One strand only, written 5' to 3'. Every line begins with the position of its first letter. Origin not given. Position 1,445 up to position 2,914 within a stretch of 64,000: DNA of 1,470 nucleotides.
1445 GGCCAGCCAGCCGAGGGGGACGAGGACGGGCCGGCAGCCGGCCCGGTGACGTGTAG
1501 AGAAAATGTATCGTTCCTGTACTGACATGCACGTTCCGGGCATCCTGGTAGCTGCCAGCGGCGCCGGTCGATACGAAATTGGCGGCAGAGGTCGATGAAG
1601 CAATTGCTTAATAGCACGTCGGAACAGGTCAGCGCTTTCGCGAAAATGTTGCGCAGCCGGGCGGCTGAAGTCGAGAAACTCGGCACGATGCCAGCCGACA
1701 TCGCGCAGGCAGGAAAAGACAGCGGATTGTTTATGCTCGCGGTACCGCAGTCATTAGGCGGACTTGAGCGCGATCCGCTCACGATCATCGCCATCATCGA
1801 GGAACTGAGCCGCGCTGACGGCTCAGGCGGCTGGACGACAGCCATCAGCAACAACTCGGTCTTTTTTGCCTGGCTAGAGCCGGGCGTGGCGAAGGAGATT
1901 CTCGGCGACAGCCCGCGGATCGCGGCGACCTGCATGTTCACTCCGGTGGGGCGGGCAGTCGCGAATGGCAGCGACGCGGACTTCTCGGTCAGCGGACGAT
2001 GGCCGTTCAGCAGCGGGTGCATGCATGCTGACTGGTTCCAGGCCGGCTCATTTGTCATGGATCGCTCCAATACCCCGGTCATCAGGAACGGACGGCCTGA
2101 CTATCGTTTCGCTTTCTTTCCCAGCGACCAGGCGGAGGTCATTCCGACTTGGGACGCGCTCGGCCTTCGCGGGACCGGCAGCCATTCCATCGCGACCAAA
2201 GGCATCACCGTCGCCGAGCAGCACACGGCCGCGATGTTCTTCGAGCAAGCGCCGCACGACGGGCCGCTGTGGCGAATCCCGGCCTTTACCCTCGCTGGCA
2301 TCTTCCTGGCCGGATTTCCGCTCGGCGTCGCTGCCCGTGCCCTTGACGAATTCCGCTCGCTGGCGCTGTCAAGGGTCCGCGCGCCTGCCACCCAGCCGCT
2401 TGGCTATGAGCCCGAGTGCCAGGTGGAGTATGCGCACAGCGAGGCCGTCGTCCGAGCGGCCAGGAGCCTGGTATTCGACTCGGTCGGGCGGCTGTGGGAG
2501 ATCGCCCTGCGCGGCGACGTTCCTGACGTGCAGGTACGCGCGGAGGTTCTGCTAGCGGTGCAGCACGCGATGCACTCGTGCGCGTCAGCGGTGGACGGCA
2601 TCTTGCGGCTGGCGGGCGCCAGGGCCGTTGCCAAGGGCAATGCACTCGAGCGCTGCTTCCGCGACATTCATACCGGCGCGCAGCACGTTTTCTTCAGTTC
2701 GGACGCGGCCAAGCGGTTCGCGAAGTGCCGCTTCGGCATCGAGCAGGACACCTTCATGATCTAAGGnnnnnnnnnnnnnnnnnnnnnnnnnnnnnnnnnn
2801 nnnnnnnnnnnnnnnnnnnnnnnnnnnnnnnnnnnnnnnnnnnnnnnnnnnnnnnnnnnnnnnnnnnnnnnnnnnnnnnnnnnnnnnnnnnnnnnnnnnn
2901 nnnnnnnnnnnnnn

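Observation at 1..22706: Pyochelin/coelibactin-type aryl-thiazoline NRPS cluster with an unusual tailoring set that includes a tryptophan 2,3-dioxygenase.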

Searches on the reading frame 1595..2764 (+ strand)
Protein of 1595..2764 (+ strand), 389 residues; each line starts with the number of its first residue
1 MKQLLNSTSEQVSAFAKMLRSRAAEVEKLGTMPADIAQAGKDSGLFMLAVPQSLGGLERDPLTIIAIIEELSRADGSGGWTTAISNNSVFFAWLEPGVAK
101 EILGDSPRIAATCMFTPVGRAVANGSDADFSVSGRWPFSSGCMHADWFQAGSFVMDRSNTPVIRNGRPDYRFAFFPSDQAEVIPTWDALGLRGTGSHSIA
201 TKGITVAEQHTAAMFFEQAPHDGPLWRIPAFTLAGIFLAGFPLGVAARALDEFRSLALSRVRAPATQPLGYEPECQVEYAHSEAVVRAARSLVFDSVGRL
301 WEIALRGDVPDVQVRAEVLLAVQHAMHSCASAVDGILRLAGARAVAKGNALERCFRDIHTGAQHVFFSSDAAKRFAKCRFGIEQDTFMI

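Call 5: search_protein_families(library=pfam, proteins=[window:1595-2764:+])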
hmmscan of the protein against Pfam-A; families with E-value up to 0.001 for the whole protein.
window:1595-2764:+ (389 aa): 3 families
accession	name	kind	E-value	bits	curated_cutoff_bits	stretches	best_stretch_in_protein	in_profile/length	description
PF08028.16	Acyl-CoA_dh_2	-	2.3e-24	86.6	22.7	1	238-368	3-133/134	Acyl-CoA dehydrogenase, C-terminal domain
PF02771.21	Acyl-CoA_dh_N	-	3.9e-10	40.5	22.9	1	11-88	10-88/113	Acyl-CoA dehydrogenase, N-terminal domain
PF00441.29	Acyl-CoA_dh_1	-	1.1e-05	26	22.4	1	236-359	16-129/150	Acyl-CoA dehydrogenase, C-terminal domain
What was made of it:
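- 1595..2764 (+): Two-component flavin-dependent monooxygenase, oxygenase subunit (ACAD fold, HsaA/HpaH-C2/XiaF-like); probable aromatic hydroxylase. Pfam Acyl-CoA_dh_2 and Acyl-CoA_dh_N (call 5).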

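Call 6: find_encoding_contigs(protein=window:1595-2764:+, flank=10000, max_places=6)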
Protein window:1595-2764:+ (389 aa): 1 contig read that carries it; 1 place shown.
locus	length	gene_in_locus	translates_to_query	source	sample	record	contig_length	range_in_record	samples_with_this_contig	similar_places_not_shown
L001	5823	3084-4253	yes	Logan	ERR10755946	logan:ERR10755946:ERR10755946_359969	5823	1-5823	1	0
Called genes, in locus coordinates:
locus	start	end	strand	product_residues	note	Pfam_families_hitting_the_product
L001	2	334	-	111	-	?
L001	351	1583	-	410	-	PF00890:FAD_binding_2 (faint), PF01266:DAO (weak), PF01494:FAD_binding_3, PF04820:Trp_halogenase, PF12831:FAD_oxidored, PF13450:NAD_binding_8 (weak), PF04820:Trp_halogenase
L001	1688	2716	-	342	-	PF27534:NovG_helical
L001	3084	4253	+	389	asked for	PF02771:Acyl-CoA_dh_N, PF00441:Acyl-CoA_dh_1 (weak), PF08028:Acyl-CoA_dh_2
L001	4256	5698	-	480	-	PF13522:GATase_6, PF13537:GATase_7, PF00733:Asn_synthase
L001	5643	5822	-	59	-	?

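Call 12: search_protein_families(library=pfam, proteins=[L001:351-1583:-, L001:2-334:-], max_evalue=0.01)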
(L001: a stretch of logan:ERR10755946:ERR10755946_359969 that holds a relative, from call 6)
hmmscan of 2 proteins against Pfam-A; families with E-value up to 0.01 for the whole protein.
L001:351-1583:- (410 aa): 11 families
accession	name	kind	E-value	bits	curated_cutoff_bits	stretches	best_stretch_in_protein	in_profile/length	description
PF04820.20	Trp_halogenase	-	2e-38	132.9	21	2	101-376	149-402/458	Tryptophan halogenase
PF01494.25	FAD_binding_3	-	1.7e-16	60.8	22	1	11-355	3-347/349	FAD binding domain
PF12831.13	FAD_oxidored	-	1.2e-10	41.7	27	1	11-169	1-145/416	FAD dependent oxidoreductase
PF01266.30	DAO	-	2.2e-09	37.7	27.9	1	11-44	1-34/353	FAD dependent oxidoreductase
PF00890.30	FAD_binding_2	-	1.9e-07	31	20.4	1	11-45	1-35/414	FAD binding domain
PF13450.12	NAD_binding_8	-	9.8e-07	29.4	21.9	1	14-42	1-29/68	NAD(P)-binding Rossmann-like domain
PF05834.18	Lycopene_cycl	-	0.00014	21.5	23.4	0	11-39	1-31/380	Lycopene cyclase protein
PF07992.20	Pyr_redox_2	-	0.00076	19.4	26.1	1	11-42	2-33/291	Pyridine nucleotide-disulphide oxidoreductase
PF03486.20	HI0933_like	-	0.001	19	50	1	11-42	2-33/244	HI0933-like protein Rossmann domain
PF00070.33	Pyr_redox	-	0.0019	19.1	22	1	12-45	2-35/82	Pyridine nucleotide-disulphide oxidoreductase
PF01134.28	GIDA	-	0.0064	16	22.1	1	11-39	1-29/391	Glucose inhibited division protein A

L001:2-334:- (111 aa): 9 families
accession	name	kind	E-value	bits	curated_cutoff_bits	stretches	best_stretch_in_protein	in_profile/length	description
PF13620.12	CarboxypepD_reg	-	1e-15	58.3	32.3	1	22-96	2-77/82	Carboxypeptidase regulatory-like domain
PF17210.9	SdrD_B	-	9.4e-06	26.2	29.7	1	30-87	20-78/112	SdrD B-like domain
PF13715.12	CarbopepD_reg_2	-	3e-05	24.4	32.2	1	23-94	2-70/88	CarboxypepD_reg-like domain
PF17802.7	SpaA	-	6.4e-05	23.5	23.1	1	29-73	11-57/91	Prealbumin-like fold domain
PF02369.22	Big_1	-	0.00027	21.4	34.9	1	14-80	11-84/93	Bacterial Ig-like domain (group 1)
PF17936.7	Big_6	-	0.00046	20.8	27.6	1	32-62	20-50/83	Bacterial Ig domain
PF07210.18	DUF1416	-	0.00066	20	23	1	17-61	17-60/97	Protein of unknown function (DUF1416)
PF20608.4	Phage_tube_C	-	0.0039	17.9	24.1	1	19-79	8-69/82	Phage tail tube protein C-terminal domain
PF09430.16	EMC7_beta-sandw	-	0.0079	16.8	26.6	0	37-72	10-43/122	ER membrane protein complex subunit 7, beta-sandwich domain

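Call 22: search_protein_families(library=ncbifam, proteins=[L001:351-1583:-, window:1595-2764:+], max_evalue=0.00001)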
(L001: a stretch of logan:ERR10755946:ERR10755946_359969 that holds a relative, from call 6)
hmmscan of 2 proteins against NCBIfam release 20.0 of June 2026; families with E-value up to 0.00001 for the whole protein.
L001:351-1583:- (410 aa): 34 families (the best 25 are shown)
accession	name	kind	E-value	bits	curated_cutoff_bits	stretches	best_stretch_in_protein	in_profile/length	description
NF033113.0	halo_ClmS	equivalog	4.4e-65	220.3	900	1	12-372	5-371/570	chloramphenicol-biosynthetic FADH2-dependent halogenase CmlS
NF049967.1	QhpG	equivalog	1.1e-48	166.3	240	1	13-376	2-338/423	flavin-dependent monooxygenase QhpG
TIGR02032.1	GG-red-SF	subfamily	1.2e-33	117.1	158.8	1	10-325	1-297/297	geranylgeranyl reductase family protein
NF038171.1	maturase_LodB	equivalog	3.5e-32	111.9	400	1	11-365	1-349/361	lysine-epsilon-oxidase maturase LodB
NF038174.1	maturase_GoxB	equivalog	7.9e-30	104.1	400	1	11-347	2-329/358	glycine oxidase maturase GoxB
NF041080.1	DGGGPL_reductase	equivalog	4.3e-20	72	580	1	103-360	88-349/447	digeranylgeranylglycerophospholipid reductase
NF045655.1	MkRedMenJ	equivalog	2.7e-17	62.8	700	1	9-360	4-352/406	menaquinone reductase MenJ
TIGR01988.1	Ubi-OHases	subfamily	2e-15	56.6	224.65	1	11-362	1-351/387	ubiquinone biosynthesis hydroxylase, UbiH/UbiF/VisC/COQ6 family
NF041385.1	Dggglyphlred_Halo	equivalog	2.1e-13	49.6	700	0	109-192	94-172/405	digeranylgeranylglycerophospholipid reductase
NF004834.1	PRK06185.1-3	subfamily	3.5e-13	49.1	500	1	8-172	6-170/420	FAD-dependent oxidoreductase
NF041160.1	DGGPL_Thplmales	equivalog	4.2e-13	49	780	1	9-346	3-331/396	digeranylgeranylglycerophospholipid reductase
NF004833.1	PRK06185.1-1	subfamily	8.8e-13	47.7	488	1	12-179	5-173/403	FAD-dependent oxidoreductase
TIGR02023.1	BchP-ChlP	subfamily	2.8e-12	46.3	343.3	0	11-41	2-32/388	geranylgeranyl diphosphate reductase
NF005788.0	PRK07608.1-3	equivalog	2.7e-11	42.9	478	1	9-348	2-337/388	UbiH/UbiF family hydroxylase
NF004835.0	PRK06185.1-4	equivalog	2.8e-11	42.8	601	0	7-174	8-175/411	FAD-dependent oxidoreductase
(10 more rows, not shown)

window:1595-2764:+ (389 aa): 6 families
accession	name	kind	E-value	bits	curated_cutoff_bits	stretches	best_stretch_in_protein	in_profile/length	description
NF045629.1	monooxsub_HsaA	equivalog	3.5e-46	157.7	450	1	10-388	2-382/383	3-hydroxy-9,10-secoandrosta-1,3,5(10)-triene-9,17-dione monooxygenase oxygenase subunit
NF045920.1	HphnlacHdxOX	equivalog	1.7e-29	102.9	650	1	16-388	9-383/384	p-hydroxyphenylacetate 3-hydroxylase oxygenase component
TIGR04022.1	sulfur_SfnB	equivalog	6.5e-17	61.5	430.9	1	127-362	139-363/391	SfnB family sulfur acquisition oxidoreductase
NF049984.1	Rv1679_FadE16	equivalog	2.4e-09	36.9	600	1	11-148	4-152/371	Rv1679 family acyl-CoA dehydrogenase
NF043015.1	DibenthMonoxDszC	equivalog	7.1e-09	34.9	850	0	15-80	25-90/415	dibenzothiophene monooxygenase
NF042439.1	SulpropCoADesulf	equivalog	7.5e-09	34.8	600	0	14-82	6-75/379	3-sulfinopropanoyl-CoA desulfinase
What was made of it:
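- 1595..2764 (+): NCBIfam HsaA 1e-46 and HpaH 1e-29 (call 22).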

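Call 51: search_solved_structures(query=window:1595-2764:+, max_evalue=1e-10)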
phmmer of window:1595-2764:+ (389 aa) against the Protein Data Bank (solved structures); distinct sequences matched with E-value up to 1e-10: 9.
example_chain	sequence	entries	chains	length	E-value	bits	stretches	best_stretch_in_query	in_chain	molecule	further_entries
7f70_A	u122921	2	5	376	5.2e-42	147.3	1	14-371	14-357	Rv3094c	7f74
7f72_A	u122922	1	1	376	6.5e-42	147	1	14-371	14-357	Rv3094c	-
2rfq_A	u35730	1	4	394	1.2e-34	123.1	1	10-372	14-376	3-HSA hydroxylase, oxygenase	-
3afe_A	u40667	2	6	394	9.8e-31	110.2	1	17-383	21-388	Hydroxylase, putative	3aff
2or0_A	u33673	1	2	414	1.9e-23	86.2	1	10-366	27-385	Hydroxylase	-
5lvu_A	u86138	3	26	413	9.1e-22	80.7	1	9-369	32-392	XiaF protein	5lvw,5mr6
2jbr_A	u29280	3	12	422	2.6e-19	72.6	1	10-388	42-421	P-HYDROXYPHENYLACETATE HYDROXYLASE C2 OXYGENASE COMPONENT | P-HYDROXYPHENYLACETATE HYDROXYLASE C2:OXYGENASE COMPONENT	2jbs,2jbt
5gj7_A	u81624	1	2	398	1.4e-14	57.1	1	16-367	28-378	Acyl-CoA dehydrogenase type 2 domain protein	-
5z8t_A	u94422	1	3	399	1.4e-14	57.1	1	16-367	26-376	Acyl-CoA dehydrogenase type 2 domain protein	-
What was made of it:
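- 1595..2764 (+): PDB best hits are Rv3094c, HsaA, XiaF and C2-HpaH (call 51).
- Checked: Its best matches are HsaA/HpaH-C2-type flavin monooxygenases (calls 22, 51).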
